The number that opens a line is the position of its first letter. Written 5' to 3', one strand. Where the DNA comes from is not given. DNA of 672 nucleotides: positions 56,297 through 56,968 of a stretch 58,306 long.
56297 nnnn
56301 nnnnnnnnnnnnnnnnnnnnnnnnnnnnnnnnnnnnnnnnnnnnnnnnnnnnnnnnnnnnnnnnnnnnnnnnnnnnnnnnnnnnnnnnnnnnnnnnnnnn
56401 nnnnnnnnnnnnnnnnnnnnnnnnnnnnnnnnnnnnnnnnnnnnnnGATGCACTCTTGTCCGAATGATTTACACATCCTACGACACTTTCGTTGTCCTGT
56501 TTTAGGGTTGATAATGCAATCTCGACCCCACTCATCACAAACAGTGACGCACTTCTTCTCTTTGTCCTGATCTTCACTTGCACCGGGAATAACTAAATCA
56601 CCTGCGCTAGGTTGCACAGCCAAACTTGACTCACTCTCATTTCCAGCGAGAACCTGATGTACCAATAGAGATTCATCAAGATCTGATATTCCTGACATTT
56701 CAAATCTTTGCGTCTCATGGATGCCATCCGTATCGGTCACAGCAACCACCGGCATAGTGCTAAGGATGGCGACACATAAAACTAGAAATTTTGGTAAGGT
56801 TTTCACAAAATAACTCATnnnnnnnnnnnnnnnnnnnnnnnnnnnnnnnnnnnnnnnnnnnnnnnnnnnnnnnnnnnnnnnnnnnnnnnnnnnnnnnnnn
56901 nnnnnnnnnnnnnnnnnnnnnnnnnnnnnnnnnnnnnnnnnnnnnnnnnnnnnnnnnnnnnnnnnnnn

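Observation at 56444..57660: Prepropeptide-like six-Cys secreted protein divergent from an atypical DsbA: possible dedicated disulfide-peptide system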

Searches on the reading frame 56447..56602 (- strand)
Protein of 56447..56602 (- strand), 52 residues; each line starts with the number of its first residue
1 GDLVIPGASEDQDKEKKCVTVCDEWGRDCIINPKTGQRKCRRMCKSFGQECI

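Call 29: predict_structure(alignment_id=A2)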
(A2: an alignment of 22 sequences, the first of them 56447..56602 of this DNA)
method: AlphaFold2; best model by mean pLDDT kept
length: 52 residues; sequences in the alignment: 22
mean_pLDDT: 76.3   pTM: 0.37
mean pLDDT of the five models: 76.3, 75.9, 74.9, 74.0, 72.6
residues with pLDDT >= 90: 23; 70-90: 12; 50-70: 5; < 50: 12
segments of 3 or more residues with pLDDT < 50: 1-12
pLDDT, mean of each block of 10 residues (from residue 1): 43 63 92 94 89 75
secondary structure, 60 per line:
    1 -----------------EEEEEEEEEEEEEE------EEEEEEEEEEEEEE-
elements in order: E18-31 E38-51

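Call 31: search_protein_representatives(alignment_id=A2)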
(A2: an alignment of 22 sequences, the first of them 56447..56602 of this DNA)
Query: 22 sequences, 52 profile positions. Proteins with E-value up to 0.001 (for the whole library): 135; up to 1e-10: 84; up to 1e-30: 0. The best 135 are listed.
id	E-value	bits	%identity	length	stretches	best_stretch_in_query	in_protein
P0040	1.4e-25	104.9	-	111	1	1-52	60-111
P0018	1.1e-24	102.1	-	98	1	1-52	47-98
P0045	4.5e-24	100.1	-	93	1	1-52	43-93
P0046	9.1e-24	99.1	-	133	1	1-52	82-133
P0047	1.0e-23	99.0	-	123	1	1-52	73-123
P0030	1.8e-23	98.2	-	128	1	1-52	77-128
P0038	7.6e-23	96.2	-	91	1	4-52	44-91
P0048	9.4e-23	95.9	-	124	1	1-52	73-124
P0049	6.9e-22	93.1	-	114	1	2-52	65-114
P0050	8.5e-22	92.8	-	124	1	1-52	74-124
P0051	1.3e-21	92.2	-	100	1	4-52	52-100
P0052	1.4e-21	92.2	-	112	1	1-52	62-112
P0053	1.5e-21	92.0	-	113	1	1-52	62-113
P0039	2.1e-21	91.6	-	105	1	4-52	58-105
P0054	4.2e-21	90.6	-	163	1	1-52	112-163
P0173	7.8e-04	35.3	-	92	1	9-51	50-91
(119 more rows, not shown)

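Call 33: fold_search(model_id=the predicted structure, library=pdb)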
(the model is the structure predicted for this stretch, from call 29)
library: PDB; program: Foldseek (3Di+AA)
matches with E <= 10: 297; with E <= 0.001: 0
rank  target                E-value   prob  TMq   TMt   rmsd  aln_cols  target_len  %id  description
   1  4v4n_BR               1.2e+00  0.20  0.31  0.18   6.9        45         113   27  Structure of the Methanococcus jannaschii ribosome-SecYEBeta channel complex (released 2014-07-09)
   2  9qf4_Ar               1.9e+00  0.21  0.31  0.18   6.7        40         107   25  Structure of P. furiosus 70S ribosome grown at 95 degC (released 2025-11-05)
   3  6tmf_S                2.2e+00  0.20  0.32  0.18   6.7        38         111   29  Structure of an archaeal ABCE1-bound ribosomal post-splitting complex (released 2020-02-12)
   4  5tuv_A                2.5e+00  0.13  0.32  0.17  12.9        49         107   10  Crystal structure of the E2F5-DP1-p107 ternary complex (released 2017-05-03)
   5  7e3n                  2.6e+00  0.20  0.32  0.06   7.5        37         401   19  Crystal structure of Isocitrate dehydrogenase D252N mutant from Trypanosoma brucei in complexed with NADP+, alpha-ketogl (released 2022-02-16)
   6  3o3p_B                2.6e+00  0.18  0.31  0.07   3.4        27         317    7  Crystal structure of R. xylanophilus MpgS in complex with GDP-Mannose (released 2010-11-03)
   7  7zhg_R                2.6e+00  0.16  0.32  0.18   6.6        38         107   26  High-resolution cryo-EM structure of Pyrococcus abyssi 30S ribosomal subunit bound to mRNA and initiator tRNA anticodo (released 2022-06-29)
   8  2wua_B                2.8e+00  0.18  0.30  0.05   1.9        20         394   30  Structure of the peroxisomal 3-ketoacyl-CoA thiolase from Sunflower (released 2010-05-12)
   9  9axt_Bb               2.8e+00  0.14  0.36  0.15   5.2        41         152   12  Non-translating S. pombe ribosome (released 2024-10-16)
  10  4khp_Q                2.8e+00  0.12  0.27  0.18   6.9        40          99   22  Structure of the Thermus thermophilus 30S ribosomal subunit in complex with de-6-MSA-pactamycin (released 2013-06-05)
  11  4v8p_BQ               3.0e+00  0.18  0.36  0.15   3.3        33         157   12  T.thermophila 60S ribosomal subunit in complex with initiation factor 6. (released 2014-07-09)
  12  2aze_A                3.0e+00  0.09  0.20  0.10   9.7        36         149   11  Structure of the Rb C-terminal domain bound to an E2F1-DP1 heterodimer (released 2006-01-31)
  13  2wua_A                3.2e+00  0.33  0.30  0.05   1.9        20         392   30  Structure of the peroxisomal 3-ketoacyl-CoA thiolase from Sunflower (released 2010-05-12)
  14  5y5p_C                3.2e+00  0.21  0.31  0.13   5.0        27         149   33  Crystal structure of the dUTPase of white spot syndrome virus in complex with dU,PPi and Mg2+ (released 2017-12-06)
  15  6th6_As               3.2e+00  0.15  0.32  0.19   6.6        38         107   24  Cryo-EM Structure of T. kodakarensis 70S ribosome (released 2020-07-29)
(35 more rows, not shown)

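Call 37: find_encoding_contigs(protein=P0173, flank=6000, max_places=6)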
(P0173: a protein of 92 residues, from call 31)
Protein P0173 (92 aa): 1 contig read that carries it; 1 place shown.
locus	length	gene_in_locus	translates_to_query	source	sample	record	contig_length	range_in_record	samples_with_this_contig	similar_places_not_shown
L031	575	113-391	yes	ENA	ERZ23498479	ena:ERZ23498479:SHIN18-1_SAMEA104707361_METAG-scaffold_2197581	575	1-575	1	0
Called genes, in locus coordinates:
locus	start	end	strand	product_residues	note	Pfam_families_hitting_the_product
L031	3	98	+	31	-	?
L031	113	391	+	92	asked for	-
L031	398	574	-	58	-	?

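Call 74: find_homologous_proteins(query=P0173, max_evalue=0.001)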
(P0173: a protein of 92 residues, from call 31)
Query P0173 (92 aa): 11 proteins with E <= 0.001 among 11 candidates.
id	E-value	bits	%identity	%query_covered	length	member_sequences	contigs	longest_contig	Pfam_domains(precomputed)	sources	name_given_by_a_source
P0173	5.4e-57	208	100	100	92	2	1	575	-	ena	-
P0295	4.4e-28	115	56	100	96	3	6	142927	-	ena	-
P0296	1.2e-17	82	47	100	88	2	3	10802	-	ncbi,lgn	-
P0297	2.1e-13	68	49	90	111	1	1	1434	-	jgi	jgi:hypothetical protein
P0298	8.1e-13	66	48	88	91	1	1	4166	-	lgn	-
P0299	1.2e-12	66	59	50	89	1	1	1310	-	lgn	-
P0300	3.0e-12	64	79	37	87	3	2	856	-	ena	-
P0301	3.5e-12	64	70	43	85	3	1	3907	-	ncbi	-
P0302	8.9e-11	60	63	47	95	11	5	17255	-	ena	-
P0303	1.0e-10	59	69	46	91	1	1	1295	-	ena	-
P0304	1.2e-10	59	68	43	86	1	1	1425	-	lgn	-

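Call 75: list_cluster_members(proteins=[P0007, P0015, P0023, P0025, P0028, P0038, P0044, P0296, P0301])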
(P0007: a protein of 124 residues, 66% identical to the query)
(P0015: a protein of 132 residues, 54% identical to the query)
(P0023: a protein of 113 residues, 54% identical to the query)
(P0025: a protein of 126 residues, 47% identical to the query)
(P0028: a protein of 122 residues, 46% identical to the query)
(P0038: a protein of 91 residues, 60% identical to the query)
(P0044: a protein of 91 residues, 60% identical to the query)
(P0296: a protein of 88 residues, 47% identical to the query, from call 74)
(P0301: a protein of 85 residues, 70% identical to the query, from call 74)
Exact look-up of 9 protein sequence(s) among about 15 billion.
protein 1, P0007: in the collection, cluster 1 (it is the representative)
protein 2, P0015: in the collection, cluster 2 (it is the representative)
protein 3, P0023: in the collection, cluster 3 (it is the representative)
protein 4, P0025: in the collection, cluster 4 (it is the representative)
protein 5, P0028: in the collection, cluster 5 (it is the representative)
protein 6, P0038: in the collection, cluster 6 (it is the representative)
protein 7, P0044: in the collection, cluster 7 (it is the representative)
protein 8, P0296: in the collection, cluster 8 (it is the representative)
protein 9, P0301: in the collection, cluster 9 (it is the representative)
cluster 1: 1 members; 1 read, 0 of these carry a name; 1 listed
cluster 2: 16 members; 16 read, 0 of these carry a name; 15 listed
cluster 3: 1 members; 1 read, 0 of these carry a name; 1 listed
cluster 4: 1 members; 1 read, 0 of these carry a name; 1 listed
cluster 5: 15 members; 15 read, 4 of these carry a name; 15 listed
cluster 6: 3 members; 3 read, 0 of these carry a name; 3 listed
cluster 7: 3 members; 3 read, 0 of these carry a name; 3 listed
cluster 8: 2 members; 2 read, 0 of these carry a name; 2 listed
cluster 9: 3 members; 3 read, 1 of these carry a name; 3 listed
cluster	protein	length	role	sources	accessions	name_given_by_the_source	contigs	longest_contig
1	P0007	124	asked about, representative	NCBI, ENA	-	-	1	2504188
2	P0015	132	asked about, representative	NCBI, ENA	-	-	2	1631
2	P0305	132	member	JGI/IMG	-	-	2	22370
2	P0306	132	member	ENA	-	-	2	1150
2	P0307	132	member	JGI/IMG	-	-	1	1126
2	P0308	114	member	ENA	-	-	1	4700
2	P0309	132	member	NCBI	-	-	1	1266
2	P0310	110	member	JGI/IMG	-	-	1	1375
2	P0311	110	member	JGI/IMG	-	-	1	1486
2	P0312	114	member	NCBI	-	-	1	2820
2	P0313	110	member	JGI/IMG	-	-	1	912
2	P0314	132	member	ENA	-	-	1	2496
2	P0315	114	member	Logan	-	-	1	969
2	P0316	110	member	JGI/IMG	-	-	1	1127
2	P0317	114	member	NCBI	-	-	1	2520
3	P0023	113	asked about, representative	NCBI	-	-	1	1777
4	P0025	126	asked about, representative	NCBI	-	-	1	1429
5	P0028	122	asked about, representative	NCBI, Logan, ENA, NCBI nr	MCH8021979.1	hypothetical protein IH785_19330 [candidate division KSB1 bacterium] | hypothetical protein [candidate division KSB1 bacterium]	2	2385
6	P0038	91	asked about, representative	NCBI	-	-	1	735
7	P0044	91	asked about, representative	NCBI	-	-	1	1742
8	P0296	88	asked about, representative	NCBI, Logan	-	-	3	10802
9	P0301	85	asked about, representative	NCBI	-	-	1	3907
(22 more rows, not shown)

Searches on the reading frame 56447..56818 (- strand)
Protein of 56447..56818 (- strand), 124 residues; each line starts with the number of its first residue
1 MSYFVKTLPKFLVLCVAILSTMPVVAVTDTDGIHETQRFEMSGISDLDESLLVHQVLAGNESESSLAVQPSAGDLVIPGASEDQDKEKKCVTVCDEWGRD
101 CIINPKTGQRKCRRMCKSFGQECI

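Call 55: predict_structure(alignment_id=A4)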
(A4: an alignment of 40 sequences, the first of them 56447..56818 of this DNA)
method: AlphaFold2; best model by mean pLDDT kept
length: 124 residues; sequences in the alignment: 40
mean_pLDDT: 64.0   pTM: 0.30
mean pLDDT of the five models: 64.0, 62.4, 49.9, 47.5, 47.4
residues with pLDDT >= 90: 32; 70-90: 17; 50-70: 27; < 50: 48
segments of 3 or more residues with pLDDT < 50: 27-72
pLDDT, mean of each block of 10 residues (from residue 1): 62 78 55 40 39 41 41 53 65 95 95 95 87
secondary structure, 60 per line:
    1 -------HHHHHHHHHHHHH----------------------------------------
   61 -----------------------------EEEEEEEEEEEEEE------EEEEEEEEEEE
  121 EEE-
elements in order: H8-20 E90-103 E110-123
